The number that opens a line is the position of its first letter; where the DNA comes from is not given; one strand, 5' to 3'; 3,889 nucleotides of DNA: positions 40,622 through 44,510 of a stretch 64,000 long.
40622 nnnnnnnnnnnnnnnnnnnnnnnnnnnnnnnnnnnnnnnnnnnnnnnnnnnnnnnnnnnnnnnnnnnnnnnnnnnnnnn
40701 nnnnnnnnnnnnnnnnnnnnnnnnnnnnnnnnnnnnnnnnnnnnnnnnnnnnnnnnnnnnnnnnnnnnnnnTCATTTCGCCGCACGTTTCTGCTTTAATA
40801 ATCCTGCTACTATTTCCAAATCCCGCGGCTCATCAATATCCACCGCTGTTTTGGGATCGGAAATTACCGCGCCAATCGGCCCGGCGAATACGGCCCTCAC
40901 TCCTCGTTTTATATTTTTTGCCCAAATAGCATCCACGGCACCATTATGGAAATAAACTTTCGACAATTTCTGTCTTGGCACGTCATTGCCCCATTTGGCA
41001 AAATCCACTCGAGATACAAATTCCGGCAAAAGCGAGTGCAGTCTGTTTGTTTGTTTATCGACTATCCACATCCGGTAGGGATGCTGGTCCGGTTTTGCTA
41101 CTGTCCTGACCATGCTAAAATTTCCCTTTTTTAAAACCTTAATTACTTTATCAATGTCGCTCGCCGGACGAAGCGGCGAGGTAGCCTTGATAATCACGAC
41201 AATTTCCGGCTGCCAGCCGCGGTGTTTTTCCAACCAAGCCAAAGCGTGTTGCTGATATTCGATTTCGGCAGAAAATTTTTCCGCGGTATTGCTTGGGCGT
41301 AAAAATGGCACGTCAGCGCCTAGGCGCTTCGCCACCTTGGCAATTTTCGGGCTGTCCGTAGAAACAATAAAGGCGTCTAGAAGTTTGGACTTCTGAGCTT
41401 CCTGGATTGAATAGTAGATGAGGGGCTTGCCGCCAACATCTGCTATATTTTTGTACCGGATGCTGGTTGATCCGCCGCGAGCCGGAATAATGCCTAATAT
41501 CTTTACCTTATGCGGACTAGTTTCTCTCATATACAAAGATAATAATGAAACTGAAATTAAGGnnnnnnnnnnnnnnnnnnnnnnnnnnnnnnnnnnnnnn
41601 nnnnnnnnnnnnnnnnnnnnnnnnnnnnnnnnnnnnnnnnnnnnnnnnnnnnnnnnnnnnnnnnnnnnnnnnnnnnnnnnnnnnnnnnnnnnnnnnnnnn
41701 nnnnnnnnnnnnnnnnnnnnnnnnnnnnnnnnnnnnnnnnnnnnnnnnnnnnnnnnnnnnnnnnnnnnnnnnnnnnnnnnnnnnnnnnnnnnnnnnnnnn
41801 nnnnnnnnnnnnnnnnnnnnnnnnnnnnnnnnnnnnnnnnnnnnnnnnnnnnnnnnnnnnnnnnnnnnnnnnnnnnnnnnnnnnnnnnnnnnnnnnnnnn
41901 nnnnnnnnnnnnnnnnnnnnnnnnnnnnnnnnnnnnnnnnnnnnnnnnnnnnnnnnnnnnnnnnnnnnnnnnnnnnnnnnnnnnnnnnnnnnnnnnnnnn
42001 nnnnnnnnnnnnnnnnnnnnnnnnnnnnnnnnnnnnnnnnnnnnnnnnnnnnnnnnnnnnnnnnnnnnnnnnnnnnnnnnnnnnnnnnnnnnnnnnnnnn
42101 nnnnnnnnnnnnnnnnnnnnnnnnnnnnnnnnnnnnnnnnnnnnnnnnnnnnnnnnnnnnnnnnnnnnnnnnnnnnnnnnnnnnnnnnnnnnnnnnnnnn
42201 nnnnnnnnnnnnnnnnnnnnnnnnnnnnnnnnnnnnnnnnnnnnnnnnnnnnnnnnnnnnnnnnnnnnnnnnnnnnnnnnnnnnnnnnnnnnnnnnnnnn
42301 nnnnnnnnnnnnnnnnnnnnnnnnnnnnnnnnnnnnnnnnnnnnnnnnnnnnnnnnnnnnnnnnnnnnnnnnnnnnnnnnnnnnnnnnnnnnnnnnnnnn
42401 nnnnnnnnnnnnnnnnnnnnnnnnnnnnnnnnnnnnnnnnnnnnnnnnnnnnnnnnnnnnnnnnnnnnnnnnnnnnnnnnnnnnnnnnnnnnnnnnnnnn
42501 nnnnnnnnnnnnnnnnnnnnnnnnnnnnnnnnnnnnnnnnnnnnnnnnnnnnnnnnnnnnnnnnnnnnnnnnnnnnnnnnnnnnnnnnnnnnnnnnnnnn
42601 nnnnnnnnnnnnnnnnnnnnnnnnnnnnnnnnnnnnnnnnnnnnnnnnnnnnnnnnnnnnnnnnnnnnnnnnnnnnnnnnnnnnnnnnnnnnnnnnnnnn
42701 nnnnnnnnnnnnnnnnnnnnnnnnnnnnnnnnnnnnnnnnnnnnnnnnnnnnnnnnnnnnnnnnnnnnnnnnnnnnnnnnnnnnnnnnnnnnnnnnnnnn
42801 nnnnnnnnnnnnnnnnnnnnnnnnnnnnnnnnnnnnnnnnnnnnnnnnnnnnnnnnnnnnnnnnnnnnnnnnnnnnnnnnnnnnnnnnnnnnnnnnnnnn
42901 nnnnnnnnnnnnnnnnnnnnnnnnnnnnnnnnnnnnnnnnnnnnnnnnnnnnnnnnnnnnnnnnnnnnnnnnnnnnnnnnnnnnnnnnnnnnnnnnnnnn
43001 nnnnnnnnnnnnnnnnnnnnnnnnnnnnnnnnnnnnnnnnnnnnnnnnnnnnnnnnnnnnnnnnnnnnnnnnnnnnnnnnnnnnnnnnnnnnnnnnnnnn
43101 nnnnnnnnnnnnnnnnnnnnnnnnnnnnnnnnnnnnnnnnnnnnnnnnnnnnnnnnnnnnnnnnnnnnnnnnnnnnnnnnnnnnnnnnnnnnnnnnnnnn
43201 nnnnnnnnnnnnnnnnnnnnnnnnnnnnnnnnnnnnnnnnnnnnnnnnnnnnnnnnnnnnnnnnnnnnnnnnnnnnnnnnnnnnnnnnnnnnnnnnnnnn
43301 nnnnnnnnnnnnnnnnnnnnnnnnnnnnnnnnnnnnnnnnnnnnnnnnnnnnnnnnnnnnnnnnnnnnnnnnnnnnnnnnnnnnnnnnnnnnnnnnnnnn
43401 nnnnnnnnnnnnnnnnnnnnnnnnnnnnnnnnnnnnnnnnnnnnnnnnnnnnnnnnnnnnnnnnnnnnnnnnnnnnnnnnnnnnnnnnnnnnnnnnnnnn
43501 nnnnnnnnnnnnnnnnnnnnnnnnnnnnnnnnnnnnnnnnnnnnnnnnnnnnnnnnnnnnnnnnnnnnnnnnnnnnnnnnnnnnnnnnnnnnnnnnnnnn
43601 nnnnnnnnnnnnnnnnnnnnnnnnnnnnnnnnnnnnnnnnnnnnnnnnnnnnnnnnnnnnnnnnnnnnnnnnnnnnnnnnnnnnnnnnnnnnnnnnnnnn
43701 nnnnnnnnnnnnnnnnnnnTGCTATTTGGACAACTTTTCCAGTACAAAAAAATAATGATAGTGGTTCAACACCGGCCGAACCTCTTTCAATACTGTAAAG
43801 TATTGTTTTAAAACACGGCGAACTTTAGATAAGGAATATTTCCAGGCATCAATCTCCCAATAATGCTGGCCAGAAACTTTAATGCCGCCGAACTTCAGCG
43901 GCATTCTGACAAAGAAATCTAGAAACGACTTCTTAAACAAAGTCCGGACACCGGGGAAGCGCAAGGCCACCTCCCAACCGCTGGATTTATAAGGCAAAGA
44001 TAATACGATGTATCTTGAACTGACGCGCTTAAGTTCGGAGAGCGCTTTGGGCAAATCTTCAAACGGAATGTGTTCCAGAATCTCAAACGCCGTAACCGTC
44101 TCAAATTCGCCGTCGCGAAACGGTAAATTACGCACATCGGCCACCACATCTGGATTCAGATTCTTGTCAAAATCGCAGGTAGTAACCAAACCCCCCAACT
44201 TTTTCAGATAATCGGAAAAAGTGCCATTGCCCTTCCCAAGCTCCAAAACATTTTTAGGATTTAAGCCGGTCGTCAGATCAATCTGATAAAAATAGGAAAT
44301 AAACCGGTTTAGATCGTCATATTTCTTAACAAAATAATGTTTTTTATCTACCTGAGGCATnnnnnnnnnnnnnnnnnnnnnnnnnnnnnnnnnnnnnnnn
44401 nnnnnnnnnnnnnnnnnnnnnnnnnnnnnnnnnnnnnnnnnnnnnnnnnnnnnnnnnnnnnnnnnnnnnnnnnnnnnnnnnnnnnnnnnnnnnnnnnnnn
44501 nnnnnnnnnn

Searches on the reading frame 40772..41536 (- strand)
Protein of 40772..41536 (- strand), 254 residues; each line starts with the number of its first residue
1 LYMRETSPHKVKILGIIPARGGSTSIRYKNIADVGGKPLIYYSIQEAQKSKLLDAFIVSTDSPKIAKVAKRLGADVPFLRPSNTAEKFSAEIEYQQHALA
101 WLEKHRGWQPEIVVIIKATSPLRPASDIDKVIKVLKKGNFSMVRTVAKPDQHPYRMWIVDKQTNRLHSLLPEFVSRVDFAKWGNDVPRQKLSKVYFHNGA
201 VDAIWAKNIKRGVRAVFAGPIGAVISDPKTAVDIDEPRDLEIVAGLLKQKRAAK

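Call 9: search_protein_families(library=pfam, proteins=[window:40772-41536:-], max_evalue=0.001)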
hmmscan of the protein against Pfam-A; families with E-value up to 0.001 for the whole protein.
window:40772-41536:- (254 aa): 1 family
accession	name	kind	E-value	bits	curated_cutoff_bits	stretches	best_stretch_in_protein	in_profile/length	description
PF02348.25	CTP_transf_3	-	2.2e-22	80.4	22.6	1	15-148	2-128/217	Cytidylyltransferase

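Call 41: search_protein_families(library=ncbifam, proteins=[window:40772-41536:-], max_evalue=0.00001)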
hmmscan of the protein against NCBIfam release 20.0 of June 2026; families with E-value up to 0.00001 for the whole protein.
window:40772-41536:- (254 aa): 6 families
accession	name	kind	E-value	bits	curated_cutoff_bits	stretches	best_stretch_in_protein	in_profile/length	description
TIGR03584.1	PseF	equivalog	5e-36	124.4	205.7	1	15-242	2-215/222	pseudaminic acid cytidylyltransferase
NF003952.0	PRK05450.1-5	subfamily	4.6e-16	58.7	193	1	12-149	2-130/250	3-deoxy-manno-octulosonate cytidylyltransferase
NF003950.0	PRK05450.1-3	subfamily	2.8e-14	53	234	1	12-148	2-131/248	3-deoxy-manno-octulosonate cytidylyltransferase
NF009905.0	PRK13368.1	subfamily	1e-12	48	255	1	12-147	2-126/243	3-deoxy-manno-octulosonate cytidylyltransferase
NF003948.0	PRK05450.1-1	equivalog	2.4e-10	40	281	1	11-148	4-133/248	3-deoxy-manno-octulosonate cytidylyltransferase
TIGR00466.1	kdsB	equivalog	1.4e-09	37.8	155.2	1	16-148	6-129/241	3-deoxy-manno-octulosonate cytidylyltransferase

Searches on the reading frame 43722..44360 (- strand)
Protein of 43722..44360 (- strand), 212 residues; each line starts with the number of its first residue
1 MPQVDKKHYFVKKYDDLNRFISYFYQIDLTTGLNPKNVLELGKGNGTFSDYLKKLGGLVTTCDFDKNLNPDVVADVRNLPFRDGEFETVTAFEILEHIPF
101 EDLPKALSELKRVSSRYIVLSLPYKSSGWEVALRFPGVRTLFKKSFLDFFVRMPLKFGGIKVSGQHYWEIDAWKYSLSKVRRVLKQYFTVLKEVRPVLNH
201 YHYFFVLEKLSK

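Call 10: search_protein_families(library=pfam, proteins=[window:43722-44360:-], max_evalue=0.001)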
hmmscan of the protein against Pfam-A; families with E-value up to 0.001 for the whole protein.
window:43722-44360:- (212 aa): 3 families
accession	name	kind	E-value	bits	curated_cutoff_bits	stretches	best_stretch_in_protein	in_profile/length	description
PF08241.18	Methyltransf_11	-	4.5e-12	46.9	21.2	1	39-113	1-86/95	Methyltransferase domain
PF13649.12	Methyltransf_25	-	4.6e-11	43.7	27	1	38-113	1-92/97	Methyltransferase domain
PF13489.12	Methyltransf_23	-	1.5e-09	38.2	27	1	32-131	20-127/164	Methyltransferase domain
